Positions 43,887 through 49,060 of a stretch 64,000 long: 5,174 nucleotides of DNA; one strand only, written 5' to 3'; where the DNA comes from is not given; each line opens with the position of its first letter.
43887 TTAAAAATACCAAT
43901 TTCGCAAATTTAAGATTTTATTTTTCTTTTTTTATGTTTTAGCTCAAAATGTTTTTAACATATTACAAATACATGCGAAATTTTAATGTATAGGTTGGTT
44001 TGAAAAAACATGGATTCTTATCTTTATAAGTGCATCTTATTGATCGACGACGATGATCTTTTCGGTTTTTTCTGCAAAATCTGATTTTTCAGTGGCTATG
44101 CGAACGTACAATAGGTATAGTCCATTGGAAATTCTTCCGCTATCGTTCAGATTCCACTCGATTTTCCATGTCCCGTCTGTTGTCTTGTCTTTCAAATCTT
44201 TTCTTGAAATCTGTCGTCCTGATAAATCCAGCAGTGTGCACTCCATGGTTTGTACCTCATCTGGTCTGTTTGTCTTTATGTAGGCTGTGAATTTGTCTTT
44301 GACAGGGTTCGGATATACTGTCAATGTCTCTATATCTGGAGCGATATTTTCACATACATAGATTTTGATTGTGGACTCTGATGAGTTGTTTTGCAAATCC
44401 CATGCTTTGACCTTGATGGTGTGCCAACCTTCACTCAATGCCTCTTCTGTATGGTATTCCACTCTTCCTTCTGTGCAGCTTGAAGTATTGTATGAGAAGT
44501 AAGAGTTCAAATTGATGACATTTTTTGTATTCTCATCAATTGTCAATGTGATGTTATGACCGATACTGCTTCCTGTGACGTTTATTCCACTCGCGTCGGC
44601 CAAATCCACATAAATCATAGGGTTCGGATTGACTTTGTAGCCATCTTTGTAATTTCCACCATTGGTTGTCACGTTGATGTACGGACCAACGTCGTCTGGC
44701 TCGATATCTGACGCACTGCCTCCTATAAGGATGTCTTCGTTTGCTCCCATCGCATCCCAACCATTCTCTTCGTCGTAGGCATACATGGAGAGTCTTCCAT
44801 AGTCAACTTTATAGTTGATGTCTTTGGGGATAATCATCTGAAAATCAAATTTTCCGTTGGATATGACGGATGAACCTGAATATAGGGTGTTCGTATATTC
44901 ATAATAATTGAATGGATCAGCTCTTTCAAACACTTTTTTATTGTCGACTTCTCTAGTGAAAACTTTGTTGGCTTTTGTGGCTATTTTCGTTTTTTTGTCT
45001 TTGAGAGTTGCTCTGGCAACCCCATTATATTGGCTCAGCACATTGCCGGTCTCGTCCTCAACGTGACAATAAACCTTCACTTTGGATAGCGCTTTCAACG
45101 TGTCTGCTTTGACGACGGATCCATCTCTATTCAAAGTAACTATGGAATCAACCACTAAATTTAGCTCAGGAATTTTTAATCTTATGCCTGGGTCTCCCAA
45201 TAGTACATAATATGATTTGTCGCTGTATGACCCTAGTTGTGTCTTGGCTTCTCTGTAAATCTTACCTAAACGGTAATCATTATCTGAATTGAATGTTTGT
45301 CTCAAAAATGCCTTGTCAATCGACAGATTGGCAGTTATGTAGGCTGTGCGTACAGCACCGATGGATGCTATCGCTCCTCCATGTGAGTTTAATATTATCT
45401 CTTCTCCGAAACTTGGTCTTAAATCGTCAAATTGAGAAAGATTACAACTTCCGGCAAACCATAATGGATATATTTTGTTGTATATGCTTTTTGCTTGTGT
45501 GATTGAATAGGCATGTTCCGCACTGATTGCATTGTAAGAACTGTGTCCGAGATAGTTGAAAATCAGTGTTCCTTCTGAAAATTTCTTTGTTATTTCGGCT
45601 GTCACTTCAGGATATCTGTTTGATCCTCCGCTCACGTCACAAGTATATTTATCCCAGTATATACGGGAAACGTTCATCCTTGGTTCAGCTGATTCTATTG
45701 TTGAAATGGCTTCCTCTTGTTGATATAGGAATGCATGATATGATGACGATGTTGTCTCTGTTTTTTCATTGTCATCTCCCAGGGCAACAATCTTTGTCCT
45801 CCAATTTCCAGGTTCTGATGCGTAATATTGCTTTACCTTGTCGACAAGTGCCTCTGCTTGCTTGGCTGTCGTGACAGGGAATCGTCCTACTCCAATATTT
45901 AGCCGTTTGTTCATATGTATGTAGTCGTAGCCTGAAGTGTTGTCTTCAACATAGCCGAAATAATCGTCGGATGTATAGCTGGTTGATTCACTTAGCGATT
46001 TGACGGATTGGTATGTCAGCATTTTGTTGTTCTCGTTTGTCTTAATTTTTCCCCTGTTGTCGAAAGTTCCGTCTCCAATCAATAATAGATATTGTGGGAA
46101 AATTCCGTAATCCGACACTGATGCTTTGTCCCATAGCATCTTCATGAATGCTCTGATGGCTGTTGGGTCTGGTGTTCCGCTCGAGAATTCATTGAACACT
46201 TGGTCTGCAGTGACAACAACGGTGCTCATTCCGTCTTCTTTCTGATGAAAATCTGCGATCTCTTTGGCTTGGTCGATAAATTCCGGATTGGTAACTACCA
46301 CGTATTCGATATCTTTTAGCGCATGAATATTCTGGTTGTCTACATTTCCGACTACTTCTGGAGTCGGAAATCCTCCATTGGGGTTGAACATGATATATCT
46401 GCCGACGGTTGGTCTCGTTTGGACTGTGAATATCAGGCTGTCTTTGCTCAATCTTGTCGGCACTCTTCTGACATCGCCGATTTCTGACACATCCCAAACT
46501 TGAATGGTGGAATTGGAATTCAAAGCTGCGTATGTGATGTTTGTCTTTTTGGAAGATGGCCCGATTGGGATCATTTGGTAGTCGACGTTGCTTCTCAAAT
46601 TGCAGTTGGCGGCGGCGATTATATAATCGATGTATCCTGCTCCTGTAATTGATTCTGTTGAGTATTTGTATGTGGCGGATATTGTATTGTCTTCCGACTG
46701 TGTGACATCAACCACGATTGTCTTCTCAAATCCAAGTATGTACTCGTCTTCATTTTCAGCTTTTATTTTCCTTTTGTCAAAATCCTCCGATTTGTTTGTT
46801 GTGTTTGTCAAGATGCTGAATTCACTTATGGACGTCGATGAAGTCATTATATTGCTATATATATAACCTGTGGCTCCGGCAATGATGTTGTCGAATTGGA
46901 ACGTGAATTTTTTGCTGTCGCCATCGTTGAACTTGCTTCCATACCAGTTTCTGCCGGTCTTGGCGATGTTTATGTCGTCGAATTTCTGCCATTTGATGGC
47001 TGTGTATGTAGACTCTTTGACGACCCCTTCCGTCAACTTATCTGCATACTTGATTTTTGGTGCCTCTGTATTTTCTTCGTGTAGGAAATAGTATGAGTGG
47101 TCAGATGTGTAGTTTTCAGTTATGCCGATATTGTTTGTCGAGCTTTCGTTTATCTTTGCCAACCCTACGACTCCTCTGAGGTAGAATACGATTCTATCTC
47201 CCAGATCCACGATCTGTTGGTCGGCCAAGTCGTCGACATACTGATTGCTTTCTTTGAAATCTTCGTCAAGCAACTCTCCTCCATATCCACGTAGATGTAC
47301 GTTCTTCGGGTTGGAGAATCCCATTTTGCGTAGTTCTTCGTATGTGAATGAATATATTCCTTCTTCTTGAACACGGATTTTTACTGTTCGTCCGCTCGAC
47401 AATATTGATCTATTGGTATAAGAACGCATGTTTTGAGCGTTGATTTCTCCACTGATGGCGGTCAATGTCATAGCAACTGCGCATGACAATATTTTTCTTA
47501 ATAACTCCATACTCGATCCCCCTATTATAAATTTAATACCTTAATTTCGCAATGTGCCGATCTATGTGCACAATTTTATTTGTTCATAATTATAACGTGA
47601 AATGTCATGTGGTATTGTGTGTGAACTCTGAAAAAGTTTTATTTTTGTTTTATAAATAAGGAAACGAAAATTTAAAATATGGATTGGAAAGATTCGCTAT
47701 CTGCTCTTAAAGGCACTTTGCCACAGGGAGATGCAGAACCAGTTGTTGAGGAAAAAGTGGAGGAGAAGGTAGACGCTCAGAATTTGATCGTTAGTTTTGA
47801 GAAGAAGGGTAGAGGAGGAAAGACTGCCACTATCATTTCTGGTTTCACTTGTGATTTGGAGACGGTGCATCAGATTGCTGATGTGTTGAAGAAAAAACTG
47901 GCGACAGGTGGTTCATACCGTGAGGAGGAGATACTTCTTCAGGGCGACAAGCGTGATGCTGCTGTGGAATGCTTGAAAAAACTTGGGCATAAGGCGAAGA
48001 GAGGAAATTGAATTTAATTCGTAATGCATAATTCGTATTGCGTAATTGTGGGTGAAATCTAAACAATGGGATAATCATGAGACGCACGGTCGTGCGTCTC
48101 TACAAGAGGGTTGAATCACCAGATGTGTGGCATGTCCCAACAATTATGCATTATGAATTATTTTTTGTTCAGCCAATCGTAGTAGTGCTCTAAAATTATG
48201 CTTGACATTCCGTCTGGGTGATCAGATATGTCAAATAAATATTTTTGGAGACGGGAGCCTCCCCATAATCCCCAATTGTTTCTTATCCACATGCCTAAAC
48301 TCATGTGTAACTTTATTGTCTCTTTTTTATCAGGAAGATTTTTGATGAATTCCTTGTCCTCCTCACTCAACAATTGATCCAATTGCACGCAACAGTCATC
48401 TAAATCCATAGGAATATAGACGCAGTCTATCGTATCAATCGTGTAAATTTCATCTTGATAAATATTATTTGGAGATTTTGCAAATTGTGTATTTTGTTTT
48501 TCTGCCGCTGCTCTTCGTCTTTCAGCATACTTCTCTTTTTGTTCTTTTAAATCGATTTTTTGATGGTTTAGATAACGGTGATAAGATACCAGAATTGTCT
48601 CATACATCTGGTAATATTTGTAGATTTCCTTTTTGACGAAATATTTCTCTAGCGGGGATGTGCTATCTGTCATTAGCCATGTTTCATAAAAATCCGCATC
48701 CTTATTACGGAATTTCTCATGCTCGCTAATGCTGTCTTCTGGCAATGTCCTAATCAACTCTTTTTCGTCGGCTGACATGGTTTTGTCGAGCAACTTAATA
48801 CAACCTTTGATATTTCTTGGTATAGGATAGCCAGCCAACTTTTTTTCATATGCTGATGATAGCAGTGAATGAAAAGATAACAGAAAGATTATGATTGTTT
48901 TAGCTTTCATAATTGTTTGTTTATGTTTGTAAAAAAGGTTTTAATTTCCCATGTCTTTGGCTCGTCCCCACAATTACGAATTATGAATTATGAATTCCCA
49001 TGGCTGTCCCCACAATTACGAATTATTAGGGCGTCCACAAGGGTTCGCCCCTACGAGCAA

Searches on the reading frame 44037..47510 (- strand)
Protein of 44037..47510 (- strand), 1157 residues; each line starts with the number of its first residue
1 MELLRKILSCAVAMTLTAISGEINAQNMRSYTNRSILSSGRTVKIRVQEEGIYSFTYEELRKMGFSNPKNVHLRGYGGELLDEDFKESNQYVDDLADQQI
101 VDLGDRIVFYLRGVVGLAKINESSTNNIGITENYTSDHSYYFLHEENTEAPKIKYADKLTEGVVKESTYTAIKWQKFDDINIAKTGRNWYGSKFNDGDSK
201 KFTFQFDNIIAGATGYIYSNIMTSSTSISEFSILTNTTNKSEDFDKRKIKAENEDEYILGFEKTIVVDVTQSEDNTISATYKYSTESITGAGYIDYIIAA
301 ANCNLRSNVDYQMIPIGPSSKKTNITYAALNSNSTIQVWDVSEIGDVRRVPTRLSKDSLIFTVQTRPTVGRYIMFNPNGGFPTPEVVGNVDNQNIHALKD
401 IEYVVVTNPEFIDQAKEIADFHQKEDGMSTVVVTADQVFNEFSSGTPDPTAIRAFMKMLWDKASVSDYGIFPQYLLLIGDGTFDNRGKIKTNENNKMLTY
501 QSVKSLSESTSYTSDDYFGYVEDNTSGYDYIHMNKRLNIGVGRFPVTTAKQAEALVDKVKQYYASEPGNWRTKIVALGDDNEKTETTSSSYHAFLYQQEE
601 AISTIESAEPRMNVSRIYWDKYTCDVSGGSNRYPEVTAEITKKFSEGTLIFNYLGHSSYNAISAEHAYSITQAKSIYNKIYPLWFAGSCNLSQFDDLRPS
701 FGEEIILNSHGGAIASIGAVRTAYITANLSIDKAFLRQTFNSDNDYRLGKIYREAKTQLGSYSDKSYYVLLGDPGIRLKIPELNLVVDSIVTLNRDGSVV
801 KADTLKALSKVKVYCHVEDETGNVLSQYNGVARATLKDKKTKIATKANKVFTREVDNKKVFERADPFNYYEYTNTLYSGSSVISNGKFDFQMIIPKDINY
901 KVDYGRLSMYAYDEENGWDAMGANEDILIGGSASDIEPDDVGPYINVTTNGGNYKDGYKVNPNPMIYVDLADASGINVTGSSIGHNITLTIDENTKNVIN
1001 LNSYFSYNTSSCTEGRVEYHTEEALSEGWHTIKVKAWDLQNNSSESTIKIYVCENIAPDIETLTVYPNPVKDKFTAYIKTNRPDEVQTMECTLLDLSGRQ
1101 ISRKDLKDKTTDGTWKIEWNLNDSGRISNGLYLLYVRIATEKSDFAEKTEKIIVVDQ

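Call 28: search_protein_families(library=pfam, proteins=[window:44037-47510:-], max_evalue=0.0001)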
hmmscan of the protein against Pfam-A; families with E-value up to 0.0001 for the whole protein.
window:44037-47510:- (1157 aa): 2 families
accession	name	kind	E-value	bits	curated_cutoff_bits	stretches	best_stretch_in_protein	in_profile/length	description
PF01364.23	Peptidase_C25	-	1.8e-87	294.5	23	1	403-778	1-374/374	Peptidase family C25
PF18962.6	Por_Secre_tail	-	7.3e-07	29.8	27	1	1065-1141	1-67/75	Secretion system C-terminal sorting domain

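Call 30: search_protein_families(library=ncbifam, proteins=[window:44037-47510:-], max_evalue=0.00001)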
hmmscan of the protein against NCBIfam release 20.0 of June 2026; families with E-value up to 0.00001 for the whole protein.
window:44037-47510:- (1157 aa): 2 families
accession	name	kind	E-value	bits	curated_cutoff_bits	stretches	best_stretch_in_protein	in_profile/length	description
NF033707.1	T9SS_sortase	equivalog_domain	2.5e-273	909.5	420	1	37-1154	2-1094/1095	type IX secretion system sortase PorU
NF052324.1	PorU_rel_Nterm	equivalog_domain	6.5e-36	123.8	450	1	18-779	14-766/879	putative type IX secretion system sortase PorU2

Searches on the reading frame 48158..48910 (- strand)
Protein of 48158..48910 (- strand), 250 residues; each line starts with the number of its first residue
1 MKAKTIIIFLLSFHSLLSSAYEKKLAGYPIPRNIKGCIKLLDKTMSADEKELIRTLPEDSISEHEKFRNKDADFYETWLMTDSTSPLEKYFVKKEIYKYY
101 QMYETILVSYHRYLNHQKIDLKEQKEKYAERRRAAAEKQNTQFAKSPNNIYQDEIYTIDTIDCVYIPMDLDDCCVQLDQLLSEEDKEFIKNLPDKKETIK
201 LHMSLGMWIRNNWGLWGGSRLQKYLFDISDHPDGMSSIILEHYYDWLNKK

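Call 30: search_protein_families(library=ncbifam, proteins=[window:48158-48910:-], max_evalue=0.00001)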
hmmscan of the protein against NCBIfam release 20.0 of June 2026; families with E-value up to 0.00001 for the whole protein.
window:48158-48910:- (250 aa): 0 families

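Call 71: search_protein_families(library=pfam, proteins=[window:48158-48910:-], max_evalue=0.001)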
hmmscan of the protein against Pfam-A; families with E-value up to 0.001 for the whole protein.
window:48158-48910:- (250 aa): 1 family
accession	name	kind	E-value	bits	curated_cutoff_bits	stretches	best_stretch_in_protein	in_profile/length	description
PF20594.3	DUF6794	-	1.4e-45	153.6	27.1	2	166-247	1-83/83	Domain of unknown function (DUF6794)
